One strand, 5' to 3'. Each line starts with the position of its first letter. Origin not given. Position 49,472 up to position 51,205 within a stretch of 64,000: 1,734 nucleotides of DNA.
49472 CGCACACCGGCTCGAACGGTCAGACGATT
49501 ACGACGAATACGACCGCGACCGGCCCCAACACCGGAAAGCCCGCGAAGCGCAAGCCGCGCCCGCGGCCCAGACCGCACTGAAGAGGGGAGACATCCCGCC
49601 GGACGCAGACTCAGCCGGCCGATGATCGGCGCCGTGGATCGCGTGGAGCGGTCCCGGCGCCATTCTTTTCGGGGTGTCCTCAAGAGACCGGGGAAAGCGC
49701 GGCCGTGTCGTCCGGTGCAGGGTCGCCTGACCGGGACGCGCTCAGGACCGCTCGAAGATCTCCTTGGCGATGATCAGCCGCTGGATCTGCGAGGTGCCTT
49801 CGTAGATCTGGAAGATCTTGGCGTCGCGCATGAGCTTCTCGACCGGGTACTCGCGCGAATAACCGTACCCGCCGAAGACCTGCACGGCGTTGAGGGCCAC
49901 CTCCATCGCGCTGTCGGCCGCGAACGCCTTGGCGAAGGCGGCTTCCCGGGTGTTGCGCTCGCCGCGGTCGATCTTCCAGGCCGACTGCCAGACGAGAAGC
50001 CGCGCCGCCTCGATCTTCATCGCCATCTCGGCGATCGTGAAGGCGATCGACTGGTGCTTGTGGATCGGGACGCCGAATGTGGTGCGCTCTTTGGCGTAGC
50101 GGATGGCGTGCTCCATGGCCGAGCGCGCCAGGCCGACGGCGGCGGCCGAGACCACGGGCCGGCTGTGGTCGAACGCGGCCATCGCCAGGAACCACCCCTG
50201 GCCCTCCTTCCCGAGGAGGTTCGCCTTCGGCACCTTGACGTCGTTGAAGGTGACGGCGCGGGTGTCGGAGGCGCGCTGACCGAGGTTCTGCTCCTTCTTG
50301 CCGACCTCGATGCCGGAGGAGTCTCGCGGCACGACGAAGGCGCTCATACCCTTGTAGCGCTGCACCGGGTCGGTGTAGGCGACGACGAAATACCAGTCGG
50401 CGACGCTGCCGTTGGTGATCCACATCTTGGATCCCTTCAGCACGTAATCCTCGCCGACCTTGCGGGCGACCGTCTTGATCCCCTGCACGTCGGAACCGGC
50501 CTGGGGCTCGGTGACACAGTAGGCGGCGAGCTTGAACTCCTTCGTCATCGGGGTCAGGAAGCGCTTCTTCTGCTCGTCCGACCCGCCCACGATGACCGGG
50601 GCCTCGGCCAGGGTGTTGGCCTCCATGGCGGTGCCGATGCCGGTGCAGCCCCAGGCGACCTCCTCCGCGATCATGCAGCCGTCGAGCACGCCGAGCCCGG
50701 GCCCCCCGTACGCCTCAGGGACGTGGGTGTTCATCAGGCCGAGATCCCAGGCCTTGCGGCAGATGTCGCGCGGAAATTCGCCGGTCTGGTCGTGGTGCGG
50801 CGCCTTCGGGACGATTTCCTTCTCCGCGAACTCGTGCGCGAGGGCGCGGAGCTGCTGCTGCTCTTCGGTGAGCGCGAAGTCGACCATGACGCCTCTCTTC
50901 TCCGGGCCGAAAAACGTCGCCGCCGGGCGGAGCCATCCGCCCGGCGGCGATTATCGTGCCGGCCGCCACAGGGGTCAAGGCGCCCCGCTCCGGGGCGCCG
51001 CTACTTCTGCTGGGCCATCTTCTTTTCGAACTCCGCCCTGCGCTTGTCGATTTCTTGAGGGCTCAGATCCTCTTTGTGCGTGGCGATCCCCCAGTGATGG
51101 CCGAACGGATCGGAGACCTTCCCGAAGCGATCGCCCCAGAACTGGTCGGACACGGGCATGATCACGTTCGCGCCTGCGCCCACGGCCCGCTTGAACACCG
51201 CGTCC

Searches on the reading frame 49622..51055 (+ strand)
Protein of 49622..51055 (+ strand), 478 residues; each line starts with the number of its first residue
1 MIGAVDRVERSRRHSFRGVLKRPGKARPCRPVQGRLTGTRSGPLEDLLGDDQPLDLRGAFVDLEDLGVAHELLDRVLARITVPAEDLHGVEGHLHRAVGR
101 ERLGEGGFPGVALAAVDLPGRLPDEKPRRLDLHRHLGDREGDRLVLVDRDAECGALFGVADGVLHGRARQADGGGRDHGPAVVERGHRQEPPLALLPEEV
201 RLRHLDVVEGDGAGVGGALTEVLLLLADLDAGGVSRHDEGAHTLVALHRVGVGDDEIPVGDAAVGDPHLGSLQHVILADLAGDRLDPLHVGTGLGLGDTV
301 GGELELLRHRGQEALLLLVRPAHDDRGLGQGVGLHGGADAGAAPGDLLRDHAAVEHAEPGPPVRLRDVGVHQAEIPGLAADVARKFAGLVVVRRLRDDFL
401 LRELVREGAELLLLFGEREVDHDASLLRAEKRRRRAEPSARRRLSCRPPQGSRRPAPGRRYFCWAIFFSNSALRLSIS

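Call 28: find_encoding_contigs(protein=window:49622-51055:+, flank=10000, max_places=5)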
Protein window:49622-51055:+ (478 aa): no gene with exactly this product is on record in the collection.
